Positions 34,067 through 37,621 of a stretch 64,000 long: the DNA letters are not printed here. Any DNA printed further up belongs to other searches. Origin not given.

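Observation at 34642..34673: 32-nt perfect palindrome inside dnaE encoding an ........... loop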

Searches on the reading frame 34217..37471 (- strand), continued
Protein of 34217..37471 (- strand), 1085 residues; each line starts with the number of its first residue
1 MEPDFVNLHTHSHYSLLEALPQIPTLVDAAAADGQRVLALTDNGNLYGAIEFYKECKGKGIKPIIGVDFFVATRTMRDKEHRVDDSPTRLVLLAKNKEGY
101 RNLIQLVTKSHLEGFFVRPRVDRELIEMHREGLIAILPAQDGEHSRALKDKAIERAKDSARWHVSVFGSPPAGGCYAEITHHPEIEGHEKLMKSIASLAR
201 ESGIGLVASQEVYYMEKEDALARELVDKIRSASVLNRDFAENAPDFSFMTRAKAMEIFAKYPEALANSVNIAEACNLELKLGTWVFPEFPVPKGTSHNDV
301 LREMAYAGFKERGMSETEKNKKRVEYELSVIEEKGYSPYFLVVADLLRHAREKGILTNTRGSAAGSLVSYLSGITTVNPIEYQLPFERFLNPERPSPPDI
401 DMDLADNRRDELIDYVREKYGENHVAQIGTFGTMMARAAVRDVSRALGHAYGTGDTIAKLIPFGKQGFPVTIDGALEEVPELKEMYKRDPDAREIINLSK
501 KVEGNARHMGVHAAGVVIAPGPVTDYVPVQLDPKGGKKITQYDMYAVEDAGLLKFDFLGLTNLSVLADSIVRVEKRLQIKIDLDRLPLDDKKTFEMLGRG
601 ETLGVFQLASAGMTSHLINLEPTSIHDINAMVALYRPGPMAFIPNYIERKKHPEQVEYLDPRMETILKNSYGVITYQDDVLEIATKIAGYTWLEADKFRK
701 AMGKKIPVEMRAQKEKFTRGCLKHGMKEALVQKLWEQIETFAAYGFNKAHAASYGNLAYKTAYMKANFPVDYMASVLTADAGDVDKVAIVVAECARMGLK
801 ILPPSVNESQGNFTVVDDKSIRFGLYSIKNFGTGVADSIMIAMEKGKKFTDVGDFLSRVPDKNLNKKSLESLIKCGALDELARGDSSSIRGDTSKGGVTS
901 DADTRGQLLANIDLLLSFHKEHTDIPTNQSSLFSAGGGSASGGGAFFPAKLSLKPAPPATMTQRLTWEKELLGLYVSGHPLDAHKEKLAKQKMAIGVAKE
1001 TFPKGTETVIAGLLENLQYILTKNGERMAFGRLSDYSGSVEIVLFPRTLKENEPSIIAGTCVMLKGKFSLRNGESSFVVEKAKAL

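Call 15: find_encoding_contigs(protein=P0010, flank=10000, max_places=2)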
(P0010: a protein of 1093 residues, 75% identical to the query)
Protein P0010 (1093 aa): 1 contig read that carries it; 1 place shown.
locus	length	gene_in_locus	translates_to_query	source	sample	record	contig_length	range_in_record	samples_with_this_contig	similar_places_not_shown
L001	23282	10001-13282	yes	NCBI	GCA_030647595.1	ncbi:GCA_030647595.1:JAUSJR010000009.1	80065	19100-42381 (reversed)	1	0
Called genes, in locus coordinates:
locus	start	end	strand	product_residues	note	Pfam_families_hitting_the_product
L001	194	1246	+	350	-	PF00438:S-AdoMet_synt_N, PF02772:S-AdoMet_synt_M, PF02773:S-AdoMet_synt_C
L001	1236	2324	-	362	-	PF01180:DHO_dh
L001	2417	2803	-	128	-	-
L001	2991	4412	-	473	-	PF00270:DEAD, PF04851:ResIII, PF00271:Helicase_C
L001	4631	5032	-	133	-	PF00886:Ribosomal_S16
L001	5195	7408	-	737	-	PF02463:SMC_N, PF13175:AAA_15, PF13476:AAA_23, PF13304:AAA_21 (weak)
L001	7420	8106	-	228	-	PF22935:RM44_endonuclase, PF14622:Ribonucleas_3_3, PF00636:Ribonuclease_3, PF00035:dsrm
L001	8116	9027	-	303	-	PF01029:NusB, PF00293:NUDIX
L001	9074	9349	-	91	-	PF01783:Ribosomal_L32p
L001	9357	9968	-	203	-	PF01351:RNase_HII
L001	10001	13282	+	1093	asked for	PF02811:PHP, PF07733:DNA_pol3_alpha, PF17657:DNA_pol3_finger, PF14579:HHH_6, PF01336:tRNA_anti-codon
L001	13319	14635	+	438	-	PF00587:tRNA-synt_2b, PF03129:HGTP_anticodon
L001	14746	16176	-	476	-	-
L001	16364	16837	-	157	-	-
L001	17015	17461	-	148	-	-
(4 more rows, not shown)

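Call 16: find_encoding_contigs(protein=P0004, flank=5000, max_places=2)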
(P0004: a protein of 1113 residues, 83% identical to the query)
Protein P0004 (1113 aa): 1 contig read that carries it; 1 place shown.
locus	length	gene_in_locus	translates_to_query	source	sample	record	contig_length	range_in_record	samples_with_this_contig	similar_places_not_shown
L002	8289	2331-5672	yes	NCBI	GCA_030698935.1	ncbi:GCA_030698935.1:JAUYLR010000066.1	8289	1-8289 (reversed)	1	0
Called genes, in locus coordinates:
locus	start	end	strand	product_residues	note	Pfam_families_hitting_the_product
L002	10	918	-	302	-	PF01029:NusB, PF00293:NUDIX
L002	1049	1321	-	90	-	PF01783:Ribosomal_L32p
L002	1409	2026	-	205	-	PF01351:RNase_HII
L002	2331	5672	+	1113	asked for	PF02811:PHP, PF07733:DNA_pol3_alpha, PF17657:DNA_pol3_finger, PF14579:HHH_6, PF01336:tRNA_anti-codon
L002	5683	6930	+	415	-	PF00587:tRNA-synt_2b, PF03129:HGTP_anticodon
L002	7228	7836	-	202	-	PF20803:PaaX_M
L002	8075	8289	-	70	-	?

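Call 17: find_encoding_contigs(protein=P0005, flank=10000, max_places=2)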
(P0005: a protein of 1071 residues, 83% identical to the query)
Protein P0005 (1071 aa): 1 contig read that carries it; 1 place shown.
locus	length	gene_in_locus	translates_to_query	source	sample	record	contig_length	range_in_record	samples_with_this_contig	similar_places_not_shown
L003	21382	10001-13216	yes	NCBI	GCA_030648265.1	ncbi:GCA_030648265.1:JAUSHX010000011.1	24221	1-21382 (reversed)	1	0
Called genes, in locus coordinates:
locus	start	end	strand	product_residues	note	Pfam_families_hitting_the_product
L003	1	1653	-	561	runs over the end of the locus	PF02776:TPP_enzyme_N, PF00205:TPP_enzyme_M, PF02775:TPP_enzyme_C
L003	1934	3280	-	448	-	PF00270:DEAD, PF04851:ResIII, PF00271:Helicase_C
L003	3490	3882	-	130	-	PF00886:Ribosomal_S16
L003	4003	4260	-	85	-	-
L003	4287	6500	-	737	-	PF00005:ABC_tran (faint), PF02463:SMC_N, PF13175:AAA_15, PF13476:AAA_23, PF13304:AAA_21 (weak)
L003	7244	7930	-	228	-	PF22935:RM44_endonuclase, PF14622:Ribonucleas_3_3, PF00636:Ribonuclease_3, PF00035:dsrm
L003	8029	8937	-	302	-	PF01029:NusB, PF00293:NUDIX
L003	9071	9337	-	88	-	PF01783:Ribosomal_L32p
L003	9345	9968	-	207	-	PF01351:RNase_HII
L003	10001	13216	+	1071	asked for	PF02811:PHP, PF07733:DNA_pol3_alpha, PF17657:DNA_pol3_finger, PF14579:HHH_6, PF01336:tRNA_anti-codon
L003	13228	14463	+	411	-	PF00587:tRNA-synt_2b, PF03129:HGTP_anticodon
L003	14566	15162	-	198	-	PF20803:PaaX_M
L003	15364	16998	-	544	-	-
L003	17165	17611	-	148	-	-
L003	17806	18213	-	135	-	-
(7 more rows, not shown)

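Call 18: find_encoding_contigs(protein=P0002, flank=5000, max_places=2)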
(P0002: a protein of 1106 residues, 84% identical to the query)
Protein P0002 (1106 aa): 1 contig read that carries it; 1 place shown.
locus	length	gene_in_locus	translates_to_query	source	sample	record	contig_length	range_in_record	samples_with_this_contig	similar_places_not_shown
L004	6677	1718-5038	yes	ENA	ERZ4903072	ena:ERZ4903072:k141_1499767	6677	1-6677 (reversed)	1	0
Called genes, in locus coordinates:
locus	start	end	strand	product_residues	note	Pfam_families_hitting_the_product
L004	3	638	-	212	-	?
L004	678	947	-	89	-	PF01783:Ribosomal_L32p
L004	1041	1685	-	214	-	PF01351:RNase_HII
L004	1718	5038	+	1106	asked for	PF02811:PHP, PF07733:DNA_pol3_alpha, PF17657:DNA_pol3_finger, PF14579:HHH_6, PF01336:tRNA_anti-codon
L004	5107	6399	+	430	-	PF00587:tRNA-synt_2b, PF03129:HGTP_anticodon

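Call 19: find_encoding_contigs(protein=P0015, flank=5000, max_places=1)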
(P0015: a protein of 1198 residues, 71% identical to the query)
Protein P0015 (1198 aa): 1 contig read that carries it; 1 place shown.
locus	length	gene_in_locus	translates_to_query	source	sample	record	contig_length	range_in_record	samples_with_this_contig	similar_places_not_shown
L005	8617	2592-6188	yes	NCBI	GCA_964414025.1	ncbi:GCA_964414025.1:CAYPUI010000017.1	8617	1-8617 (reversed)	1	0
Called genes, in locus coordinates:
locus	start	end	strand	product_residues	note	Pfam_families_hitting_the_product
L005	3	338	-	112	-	?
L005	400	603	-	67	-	-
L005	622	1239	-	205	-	PF01029:NusB, PF00293:NUDIX (weak)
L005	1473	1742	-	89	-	PF01783:Ribosomal_L32p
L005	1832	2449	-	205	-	PF01351:RNase_HII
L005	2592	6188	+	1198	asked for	PF02811:PHP, PF07733:DNA_pol3_alpha, PF17657:DNA_pol3_finger, PF14579:HHH_6, PF01336:tRNA_anti-codon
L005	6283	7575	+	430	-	PF00587:tRNA-synt_2b, PF03129:HGTP_anticodon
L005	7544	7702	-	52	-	-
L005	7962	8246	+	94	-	-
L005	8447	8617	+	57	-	?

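Call 20: find_encoding_contigs(protein=P0003, flank=5000, max_places=1)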
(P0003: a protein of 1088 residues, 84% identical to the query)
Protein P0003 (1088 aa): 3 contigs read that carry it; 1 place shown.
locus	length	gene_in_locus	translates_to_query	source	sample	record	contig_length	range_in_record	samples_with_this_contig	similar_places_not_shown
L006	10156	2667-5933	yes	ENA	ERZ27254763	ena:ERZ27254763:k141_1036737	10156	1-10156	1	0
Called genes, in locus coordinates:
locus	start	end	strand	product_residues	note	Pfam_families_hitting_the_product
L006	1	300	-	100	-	?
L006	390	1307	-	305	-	PF01029:NusB, PF00293:NUDIX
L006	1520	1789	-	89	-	PF01783:Ribosomal_L32p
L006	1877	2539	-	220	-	PF01351:RNase_HII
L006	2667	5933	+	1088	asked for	PF02811:PHP, PF07733:DNA_pol3_alpha, PF17657:DNA_pol3_finger, PF14579:HHH_6, PF01336:tRNA_anti-codon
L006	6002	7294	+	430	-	PF00587:tRNA-synt_2b, PF03129:HGTP_anticodon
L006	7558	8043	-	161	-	PF20803:PaaX_M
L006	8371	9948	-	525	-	-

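Call 21: find_encoding_contigs(protein=P0006, flank=10000, max_places=1)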
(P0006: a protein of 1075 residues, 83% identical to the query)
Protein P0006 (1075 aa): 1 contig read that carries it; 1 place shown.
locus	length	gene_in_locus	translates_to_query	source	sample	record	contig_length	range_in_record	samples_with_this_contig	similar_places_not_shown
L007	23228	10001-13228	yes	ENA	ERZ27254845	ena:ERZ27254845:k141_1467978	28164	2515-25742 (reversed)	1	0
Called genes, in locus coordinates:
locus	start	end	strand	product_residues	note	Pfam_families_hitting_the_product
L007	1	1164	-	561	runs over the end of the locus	PF02776:TPP_enzyme_N, PF00205:TPP_enzyme_M, PF02775:TPP_enzyme_C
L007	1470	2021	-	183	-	-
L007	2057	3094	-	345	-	PF00270:DEAD, PF04851:ResIII, PF00271:Helicase_C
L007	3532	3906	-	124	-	PF00886:Ribosomal_S16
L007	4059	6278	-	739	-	PF00005:ABC_tran (faint), PF02463:SMC_N, PF13175:AAA_15, PF13476:AAA_23, PF13304:AAA_21 (weak)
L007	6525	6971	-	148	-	PF00293:NUDIX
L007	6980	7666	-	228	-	PF22935:RM44_endonuclase, PF14622:Ribonucleas_3_3, PF00636:Ribonuclease_3, PF00035:dsrm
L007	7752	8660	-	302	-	PF01029:NusB, PF00293:NUDIX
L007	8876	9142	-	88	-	PF01783:Ribosomal_L32p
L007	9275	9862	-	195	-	PF01351:RNase_HII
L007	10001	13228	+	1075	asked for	PF02811:PHP, PF07733:DNA_pol3_alpha, PF17657:DNA_pol3_finger, PF14579:HHH_6, PF01336:tRNA_anti-codon (weak)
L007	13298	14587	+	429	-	PF00587:tRNA-synt_2b, PF03129:HGTP_anticodon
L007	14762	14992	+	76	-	-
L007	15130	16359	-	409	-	-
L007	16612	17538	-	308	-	-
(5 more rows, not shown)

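Call 22: find_encoding_contigs(protein=P0007, flank=8000, max_places=1)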
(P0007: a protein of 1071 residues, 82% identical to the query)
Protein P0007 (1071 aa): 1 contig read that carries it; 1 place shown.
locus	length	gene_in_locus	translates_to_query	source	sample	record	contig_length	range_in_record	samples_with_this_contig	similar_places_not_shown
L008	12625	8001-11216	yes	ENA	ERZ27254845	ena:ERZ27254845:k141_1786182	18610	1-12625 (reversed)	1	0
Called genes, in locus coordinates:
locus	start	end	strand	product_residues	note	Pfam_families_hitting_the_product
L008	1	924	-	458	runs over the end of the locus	PF00270:DEAD, PF04851:ResIII, PF00271:Helicase_C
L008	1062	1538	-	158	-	PF00886:Ribosomal_S16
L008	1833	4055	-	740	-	PF00005:ABC_tran (faint), PF02463:SMC_N, PF13175:AAA_15, PF13476:AAA_23, PF13304:AAA_21 (weak)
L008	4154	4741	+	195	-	PF20803:PaaX_M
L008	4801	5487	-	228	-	PF22935:RM44_endonuclase, PF14622:Ribonucleas_3_3, PF00636:Ribonuclease_3, PF00035:dsrm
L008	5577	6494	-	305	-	PF01029:NusB, PF00293:NUDIX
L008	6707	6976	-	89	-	PF01783:Ribosomal_L32p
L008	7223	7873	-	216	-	PF01351:RNase_HII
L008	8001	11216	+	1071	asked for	PF02811:PHP, PF07733:DNA_pol3_alpha, PF17657:DNA_pol3_finger, PF14579:HHH_6, PF01336:tRNA_anti-codon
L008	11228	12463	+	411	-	PF00587:tRNA-synt_2b, PF03129:HGTP_anticodon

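Call 62: predict_structure(alignment_id=A1)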
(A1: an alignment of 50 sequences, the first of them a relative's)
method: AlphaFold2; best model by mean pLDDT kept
length: 1085 residues; sequences in the alignment: 50
mean_pLDDT: 79.5   pTM: 0.67
mean pLDDT of the five models: 79.5, 75.4, 69.8, 65.7, 65.5
residues with pLDDT >= 90: 254; 70-90: 623; 50-70: 134; < 50: 74
segments of 3 or more residues with pLDDT < 50: 12-19, 80-84, 507-512, 884-902, 926-947, 972-978
pLDDT, mean of each block of 10 residues (from residue 1): 63 48 74 84 75 89 89 60 62 93 90 69 88 91 89 91 90 82 82 92 87 66 73 73 71 85 89 90 80 92 95 91 93 87 89 80 78 87 74 60 64 86 82 68 84 84 60 83 91 89 56 71 88 73 78 76 87 92 85 91 71 82 90 75 90 90 89 89 92 84 79 93 93 89 80 88 94 89 72 85 87 89 79 79 84 85 82 84 45 29 73 86 56 32 41 73 62 42 68 81 85 85 83 85 90 81 89 84 82
secondary structure, 60 per line:
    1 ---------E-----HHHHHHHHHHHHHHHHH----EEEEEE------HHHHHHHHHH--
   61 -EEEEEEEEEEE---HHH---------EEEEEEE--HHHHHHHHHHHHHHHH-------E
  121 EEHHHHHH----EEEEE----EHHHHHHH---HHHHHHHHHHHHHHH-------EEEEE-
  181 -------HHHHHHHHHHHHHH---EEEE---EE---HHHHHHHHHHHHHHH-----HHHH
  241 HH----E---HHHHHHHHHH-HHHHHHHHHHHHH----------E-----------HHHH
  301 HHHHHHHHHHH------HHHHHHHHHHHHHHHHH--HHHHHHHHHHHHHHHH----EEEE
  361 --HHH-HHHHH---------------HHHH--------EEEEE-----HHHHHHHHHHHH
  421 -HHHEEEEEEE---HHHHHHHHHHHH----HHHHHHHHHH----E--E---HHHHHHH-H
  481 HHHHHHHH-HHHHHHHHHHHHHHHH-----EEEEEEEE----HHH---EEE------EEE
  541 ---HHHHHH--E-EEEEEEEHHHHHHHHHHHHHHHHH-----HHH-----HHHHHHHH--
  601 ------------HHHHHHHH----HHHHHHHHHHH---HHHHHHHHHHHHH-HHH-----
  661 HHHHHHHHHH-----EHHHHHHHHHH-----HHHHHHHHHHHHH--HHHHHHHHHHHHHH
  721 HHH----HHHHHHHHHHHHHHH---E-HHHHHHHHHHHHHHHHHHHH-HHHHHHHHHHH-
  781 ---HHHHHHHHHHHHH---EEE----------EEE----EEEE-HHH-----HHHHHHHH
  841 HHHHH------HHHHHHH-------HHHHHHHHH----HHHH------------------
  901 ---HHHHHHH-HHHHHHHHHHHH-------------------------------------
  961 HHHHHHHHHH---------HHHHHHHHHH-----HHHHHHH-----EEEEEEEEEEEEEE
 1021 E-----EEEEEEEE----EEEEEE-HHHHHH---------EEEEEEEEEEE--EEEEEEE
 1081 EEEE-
elements in order (helices of 4 or more, strands of 3 or more residues): H16-32 E37-42 H49-58 E62-72 E88-94 H97-112 E120-122 H123-128 E133-137 H143-149 H153-167 E175-179 H188-201 E205-208 H217-231 H237-242 H251-260 H262-274 H297-311 H318-334 H337-352 E357-360 H367-371 H387-390 E399-403 H409-420 E425-431 H435-446 H451-460 H472-478 H480-488 H490-505 E511-518 E529-531 E538-540 H544-549 E554-560 H561-577 H591-598 H613-620 H625-635 H639-651 H661-670 H677-686 H692-704 H707-723 H728-742 H748-767 H769-779 H784-796 E800-802 E813-815 E820-823 H833-845 H852-858 H866-874 H879-882 H904-910 H912-923 H961-970 H980-989 H995-1001 E1007-1021 E1027-1034 E1039-1044 H1046-1051 E1061-1071 E1074-1084
